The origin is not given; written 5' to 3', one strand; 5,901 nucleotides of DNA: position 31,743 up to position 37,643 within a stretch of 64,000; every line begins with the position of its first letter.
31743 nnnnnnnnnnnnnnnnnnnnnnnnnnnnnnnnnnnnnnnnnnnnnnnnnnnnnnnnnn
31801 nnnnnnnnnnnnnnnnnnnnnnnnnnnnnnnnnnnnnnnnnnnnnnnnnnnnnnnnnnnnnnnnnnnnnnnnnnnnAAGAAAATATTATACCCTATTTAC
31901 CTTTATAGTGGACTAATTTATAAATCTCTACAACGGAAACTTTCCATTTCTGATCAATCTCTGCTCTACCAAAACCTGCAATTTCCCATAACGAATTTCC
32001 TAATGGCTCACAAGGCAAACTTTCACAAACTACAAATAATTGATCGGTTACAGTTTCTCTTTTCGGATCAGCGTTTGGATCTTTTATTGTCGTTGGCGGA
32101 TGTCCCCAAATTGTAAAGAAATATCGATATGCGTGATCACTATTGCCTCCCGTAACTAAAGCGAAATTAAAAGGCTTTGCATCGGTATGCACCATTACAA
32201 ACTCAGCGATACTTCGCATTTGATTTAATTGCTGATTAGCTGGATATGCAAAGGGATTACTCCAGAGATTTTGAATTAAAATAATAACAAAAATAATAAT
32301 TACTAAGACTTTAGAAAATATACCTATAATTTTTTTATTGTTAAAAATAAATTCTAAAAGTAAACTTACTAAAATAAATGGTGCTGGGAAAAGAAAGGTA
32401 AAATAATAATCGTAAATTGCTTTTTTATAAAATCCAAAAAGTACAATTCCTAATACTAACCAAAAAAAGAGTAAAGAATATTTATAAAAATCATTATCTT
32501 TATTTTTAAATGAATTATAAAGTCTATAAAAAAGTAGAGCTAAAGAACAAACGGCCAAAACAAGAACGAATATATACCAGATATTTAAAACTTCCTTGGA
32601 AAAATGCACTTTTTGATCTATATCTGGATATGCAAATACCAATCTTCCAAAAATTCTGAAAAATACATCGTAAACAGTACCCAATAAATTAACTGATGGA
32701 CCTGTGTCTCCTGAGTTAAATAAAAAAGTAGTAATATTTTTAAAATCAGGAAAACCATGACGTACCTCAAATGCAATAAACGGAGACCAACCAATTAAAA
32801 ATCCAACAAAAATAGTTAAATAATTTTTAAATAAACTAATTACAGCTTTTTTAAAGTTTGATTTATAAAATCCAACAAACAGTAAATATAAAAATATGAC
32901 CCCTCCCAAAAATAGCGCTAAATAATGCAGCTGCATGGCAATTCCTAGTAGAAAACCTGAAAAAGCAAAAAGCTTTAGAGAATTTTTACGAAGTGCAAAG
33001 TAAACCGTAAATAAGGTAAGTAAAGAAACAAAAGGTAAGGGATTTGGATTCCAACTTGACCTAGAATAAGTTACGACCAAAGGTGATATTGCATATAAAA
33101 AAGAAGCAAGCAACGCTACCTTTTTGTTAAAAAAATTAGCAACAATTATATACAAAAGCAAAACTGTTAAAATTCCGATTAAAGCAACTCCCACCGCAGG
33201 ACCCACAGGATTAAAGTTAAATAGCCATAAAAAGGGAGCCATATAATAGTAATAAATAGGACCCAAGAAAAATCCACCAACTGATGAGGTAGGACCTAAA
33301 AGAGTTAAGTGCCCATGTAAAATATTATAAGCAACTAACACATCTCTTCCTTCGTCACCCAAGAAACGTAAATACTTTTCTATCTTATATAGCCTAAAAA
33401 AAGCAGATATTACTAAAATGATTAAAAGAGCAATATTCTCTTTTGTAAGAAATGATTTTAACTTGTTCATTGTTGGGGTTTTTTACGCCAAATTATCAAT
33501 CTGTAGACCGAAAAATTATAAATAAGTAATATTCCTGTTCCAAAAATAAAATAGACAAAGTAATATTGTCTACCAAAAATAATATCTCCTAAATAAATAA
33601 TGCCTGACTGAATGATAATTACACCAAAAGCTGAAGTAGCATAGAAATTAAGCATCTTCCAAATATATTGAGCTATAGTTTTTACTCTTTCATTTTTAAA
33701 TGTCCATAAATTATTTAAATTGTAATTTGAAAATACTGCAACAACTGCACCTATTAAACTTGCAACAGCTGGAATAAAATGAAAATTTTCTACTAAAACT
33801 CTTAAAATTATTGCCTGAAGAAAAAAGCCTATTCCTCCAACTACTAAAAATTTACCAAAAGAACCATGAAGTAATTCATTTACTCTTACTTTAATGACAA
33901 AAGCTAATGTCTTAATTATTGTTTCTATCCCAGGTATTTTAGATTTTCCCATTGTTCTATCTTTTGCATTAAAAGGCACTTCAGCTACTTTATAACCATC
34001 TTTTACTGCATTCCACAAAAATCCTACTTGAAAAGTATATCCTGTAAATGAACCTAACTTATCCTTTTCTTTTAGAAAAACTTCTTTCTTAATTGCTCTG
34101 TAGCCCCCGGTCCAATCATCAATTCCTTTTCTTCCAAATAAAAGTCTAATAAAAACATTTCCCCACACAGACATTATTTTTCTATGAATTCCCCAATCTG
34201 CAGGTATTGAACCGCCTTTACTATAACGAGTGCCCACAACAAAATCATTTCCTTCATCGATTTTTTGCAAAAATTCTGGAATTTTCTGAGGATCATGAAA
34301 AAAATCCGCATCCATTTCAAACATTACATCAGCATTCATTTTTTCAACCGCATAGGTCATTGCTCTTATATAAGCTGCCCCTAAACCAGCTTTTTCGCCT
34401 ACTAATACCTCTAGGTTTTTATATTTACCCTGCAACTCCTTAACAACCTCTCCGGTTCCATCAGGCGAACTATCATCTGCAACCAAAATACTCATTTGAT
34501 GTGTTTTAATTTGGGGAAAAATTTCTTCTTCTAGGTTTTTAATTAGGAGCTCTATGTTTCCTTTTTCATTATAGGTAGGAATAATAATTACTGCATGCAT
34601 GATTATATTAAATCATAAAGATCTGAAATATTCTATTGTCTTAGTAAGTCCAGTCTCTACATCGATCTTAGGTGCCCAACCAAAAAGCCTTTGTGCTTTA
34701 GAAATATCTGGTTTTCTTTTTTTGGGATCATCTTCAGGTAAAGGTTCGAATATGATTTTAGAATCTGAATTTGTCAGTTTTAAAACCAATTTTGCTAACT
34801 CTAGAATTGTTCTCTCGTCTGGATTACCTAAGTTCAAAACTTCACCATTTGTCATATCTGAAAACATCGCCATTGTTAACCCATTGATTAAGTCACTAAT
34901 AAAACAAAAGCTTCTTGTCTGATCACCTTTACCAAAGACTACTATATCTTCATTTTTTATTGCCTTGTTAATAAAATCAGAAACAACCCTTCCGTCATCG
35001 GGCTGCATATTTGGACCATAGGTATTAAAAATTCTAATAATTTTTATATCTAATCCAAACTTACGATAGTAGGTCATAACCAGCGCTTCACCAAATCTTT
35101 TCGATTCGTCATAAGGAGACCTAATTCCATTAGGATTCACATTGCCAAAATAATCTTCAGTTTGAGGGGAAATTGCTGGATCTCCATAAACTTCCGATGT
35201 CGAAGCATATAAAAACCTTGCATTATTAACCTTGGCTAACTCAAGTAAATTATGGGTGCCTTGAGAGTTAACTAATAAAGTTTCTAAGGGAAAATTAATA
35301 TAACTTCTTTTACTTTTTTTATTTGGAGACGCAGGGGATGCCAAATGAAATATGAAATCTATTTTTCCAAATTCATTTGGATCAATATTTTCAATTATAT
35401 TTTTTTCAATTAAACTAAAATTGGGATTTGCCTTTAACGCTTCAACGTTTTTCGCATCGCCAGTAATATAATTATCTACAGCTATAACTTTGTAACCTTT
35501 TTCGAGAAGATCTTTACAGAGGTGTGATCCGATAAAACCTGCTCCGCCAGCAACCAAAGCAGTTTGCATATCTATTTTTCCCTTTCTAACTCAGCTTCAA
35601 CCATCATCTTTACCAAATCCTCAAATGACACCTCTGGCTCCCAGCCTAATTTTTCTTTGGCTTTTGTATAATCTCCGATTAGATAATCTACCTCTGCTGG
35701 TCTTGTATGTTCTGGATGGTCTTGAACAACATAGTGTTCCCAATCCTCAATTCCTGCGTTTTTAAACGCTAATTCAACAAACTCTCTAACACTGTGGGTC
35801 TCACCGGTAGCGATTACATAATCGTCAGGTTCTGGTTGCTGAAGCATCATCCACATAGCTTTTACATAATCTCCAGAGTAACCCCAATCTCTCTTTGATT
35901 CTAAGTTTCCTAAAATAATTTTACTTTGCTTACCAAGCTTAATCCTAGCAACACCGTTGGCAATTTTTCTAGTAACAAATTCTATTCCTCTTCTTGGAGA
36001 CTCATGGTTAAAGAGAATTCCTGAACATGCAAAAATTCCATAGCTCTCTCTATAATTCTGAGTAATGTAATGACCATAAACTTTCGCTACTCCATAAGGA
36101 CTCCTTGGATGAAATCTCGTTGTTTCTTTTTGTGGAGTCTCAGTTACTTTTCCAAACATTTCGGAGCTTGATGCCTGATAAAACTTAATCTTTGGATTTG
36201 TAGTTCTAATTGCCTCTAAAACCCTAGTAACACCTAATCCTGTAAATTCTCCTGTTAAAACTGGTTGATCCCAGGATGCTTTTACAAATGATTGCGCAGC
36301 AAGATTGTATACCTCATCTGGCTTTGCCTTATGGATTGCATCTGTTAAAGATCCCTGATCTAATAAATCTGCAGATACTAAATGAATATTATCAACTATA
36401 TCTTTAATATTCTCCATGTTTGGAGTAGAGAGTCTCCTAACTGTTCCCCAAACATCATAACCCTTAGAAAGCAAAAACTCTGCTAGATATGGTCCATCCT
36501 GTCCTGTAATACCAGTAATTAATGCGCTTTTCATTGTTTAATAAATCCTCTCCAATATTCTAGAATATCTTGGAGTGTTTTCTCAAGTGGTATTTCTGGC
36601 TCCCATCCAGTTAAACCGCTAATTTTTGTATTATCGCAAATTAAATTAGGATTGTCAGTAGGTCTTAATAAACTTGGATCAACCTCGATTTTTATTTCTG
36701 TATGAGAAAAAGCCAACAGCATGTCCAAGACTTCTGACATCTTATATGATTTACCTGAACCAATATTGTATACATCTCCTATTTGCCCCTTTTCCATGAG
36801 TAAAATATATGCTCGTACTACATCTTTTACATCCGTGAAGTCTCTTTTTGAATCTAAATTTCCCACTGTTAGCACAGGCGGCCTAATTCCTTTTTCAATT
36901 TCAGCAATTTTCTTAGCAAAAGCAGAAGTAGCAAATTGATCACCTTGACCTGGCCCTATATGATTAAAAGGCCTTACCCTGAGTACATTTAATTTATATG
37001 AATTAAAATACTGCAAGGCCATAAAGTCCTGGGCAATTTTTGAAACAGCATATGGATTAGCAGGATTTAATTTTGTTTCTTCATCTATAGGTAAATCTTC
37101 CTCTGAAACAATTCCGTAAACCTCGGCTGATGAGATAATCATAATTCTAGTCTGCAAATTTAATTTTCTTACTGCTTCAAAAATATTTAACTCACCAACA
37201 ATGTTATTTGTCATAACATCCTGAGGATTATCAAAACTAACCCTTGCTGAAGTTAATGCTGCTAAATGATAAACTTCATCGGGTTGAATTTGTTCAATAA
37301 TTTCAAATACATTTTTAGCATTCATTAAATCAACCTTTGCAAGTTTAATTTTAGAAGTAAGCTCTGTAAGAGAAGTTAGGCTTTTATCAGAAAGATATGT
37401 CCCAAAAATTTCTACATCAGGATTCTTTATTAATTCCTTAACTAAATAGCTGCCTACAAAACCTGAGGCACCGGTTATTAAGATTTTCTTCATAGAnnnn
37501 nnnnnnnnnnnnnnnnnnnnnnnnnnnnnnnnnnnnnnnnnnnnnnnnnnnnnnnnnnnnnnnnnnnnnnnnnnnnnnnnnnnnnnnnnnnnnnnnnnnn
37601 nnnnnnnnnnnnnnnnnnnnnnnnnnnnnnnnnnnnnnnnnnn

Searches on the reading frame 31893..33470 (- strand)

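Call 44: search_protein_families(library=pfam, proteins=[window:31893-33470:-], max_evalue=0.0001)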
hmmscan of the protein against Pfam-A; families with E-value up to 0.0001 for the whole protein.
window:31893-33470:- (525 aa): 1 family
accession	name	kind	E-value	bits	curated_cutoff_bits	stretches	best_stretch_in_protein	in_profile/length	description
PF13231.12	PMT_2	-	2.9e-16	60.5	26.1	1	71-223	4-153/160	Dolichyl-phosphate-mannose-protein mannosyltransferase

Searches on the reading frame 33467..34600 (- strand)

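Call 44: search_protein_families(library=pfam, proteins=[window:33467-34600:-], max_evalue=0.0001)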
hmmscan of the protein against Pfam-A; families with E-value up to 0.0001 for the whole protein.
window:33467-34600:- (377 aa): 2 families
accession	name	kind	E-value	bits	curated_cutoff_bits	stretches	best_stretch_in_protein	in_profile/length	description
PF00535.33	Glycos_transf_2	-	1.4e-24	87.4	23.3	1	5-175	2-164/168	Glycosyl transferase family 2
PF04138.20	GtrA_DPMS_TM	-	2.8e-14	53.7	26.1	1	250-371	1-117/117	GtrA/DPMS, transmembrane domain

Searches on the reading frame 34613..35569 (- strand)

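Call 44: search_protein_families(library=pfam, proteins=[window:34613-35569:-], max_evalue=0.0001)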
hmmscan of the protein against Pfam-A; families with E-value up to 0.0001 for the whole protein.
window:34613-35569:- (318 aa): 6 families
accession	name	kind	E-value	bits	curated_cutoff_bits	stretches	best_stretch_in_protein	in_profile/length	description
PF01370.27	Epimerase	-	3.4e-50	171.1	20.9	1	4-248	1-240/240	NAD dependent epimerase/dehydratase family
PF16363.11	GDP_Man_Dehyd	-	2.6e-48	165.6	27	1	5-310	1-331/332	GDP-mannose 4,6 dehydratase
PF07993.18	NAD_binding_4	-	2.8e-11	43.5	20.1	1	69-195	88-216/258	Male sterility protein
PF01073.25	3Beta_HSD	-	1.1e-10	41.5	22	1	5-169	1-162/280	3-beta hydroxysteroid dehydrogenase/isomerase family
PF04321.23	RmlD_sub_bind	-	1.2e-09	38.1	27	1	4-272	3-237/287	RmlD substrate binding domain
PF02719.21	Polysacc_synt_2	-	3.2e-06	27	20.2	1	5-269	2-250/293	Polysaccharide biosynthesis protein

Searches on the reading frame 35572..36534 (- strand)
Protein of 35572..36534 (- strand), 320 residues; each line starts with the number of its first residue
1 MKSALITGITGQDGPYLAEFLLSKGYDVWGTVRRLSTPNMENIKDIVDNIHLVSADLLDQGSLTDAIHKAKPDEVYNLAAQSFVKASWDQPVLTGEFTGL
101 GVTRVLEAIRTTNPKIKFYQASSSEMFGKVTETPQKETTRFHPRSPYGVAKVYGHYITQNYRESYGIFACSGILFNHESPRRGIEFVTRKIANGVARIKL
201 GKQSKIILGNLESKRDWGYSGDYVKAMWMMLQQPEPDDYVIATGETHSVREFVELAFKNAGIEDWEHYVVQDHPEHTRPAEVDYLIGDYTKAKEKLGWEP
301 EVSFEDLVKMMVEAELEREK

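Call 44: search_protein_families(library=pfam, proteins=[window:35572-36534:-], max_evalue=0.0001)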
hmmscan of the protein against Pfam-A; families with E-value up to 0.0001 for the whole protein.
window:35572-36534:- (320 aa): 3 families
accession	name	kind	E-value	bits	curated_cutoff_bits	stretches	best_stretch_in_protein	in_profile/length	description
PF16363.11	GDP_Man_Dehyd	-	6.1e-134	447.1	27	1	5-311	1-332/332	GDP-mannose 4,6 dehydratase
PF01370.27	Epimerase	-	2.6e-71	240.3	20.9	1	4-242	1-240/240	NAD dependent epimerase/dehydratase family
PF04321.23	RmlD_sub_bind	-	3.6e-10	39.8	27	1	4-174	3-152/287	RmlD substrate binding domain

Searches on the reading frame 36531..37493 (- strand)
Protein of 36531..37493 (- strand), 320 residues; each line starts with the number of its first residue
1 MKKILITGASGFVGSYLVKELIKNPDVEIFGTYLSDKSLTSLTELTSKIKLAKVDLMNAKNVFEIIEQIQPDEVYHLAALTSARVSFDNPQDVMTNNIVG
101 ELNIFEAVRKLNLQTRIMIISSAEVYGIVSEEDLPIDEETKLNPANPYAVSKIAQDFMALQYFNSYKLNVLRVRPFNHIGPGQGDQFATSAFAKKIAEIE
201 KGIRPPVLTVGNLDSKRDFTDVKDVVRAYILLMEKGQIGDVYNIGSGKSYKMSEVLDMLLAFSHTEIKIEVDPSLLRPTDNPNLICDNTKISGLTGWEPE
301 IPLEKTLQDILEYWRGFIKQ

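Call 44: search_protein_families(library=pfam, proteins=[window:36531-37493:-], max_evalue=0.0001)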
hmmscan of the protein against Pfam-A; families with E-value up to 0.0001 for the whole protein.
window:36531-37493:- (320 aa): 6 families
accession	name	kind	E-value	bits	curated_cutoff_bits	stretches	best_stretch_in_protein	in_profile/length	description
PF16363.11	GDP_Man_Dehyd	-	3e-76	257.5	27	1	5-309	1-331/332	GDP-mannose 4,6 dehydratase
PF01370.27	Epimerase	-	1.9e-60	204.7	20.9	1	4-245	1-240/240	NAD dependent epimerase/dehydratase family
PF02719.21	Polysacc_synt_2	-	3e-14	53.4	20.2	1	4-119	1-126/293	Polysaccharide biosynthesis protein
PF01073.25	3Beta_HSD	-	5.9e-13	48.9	22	1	5-231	1-227/280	3-beta hydroxysteroid dehydrogenase/isomerase family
PF04321.23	RmlD_sub_bind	-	1.2e-10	41.4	27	1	3-172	2-147/287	RmlD substrate binding domain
PF07993.18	NAD_binding_4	-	5.2e-09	36.1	20.1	0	6-54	1-51/258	Male sterility protein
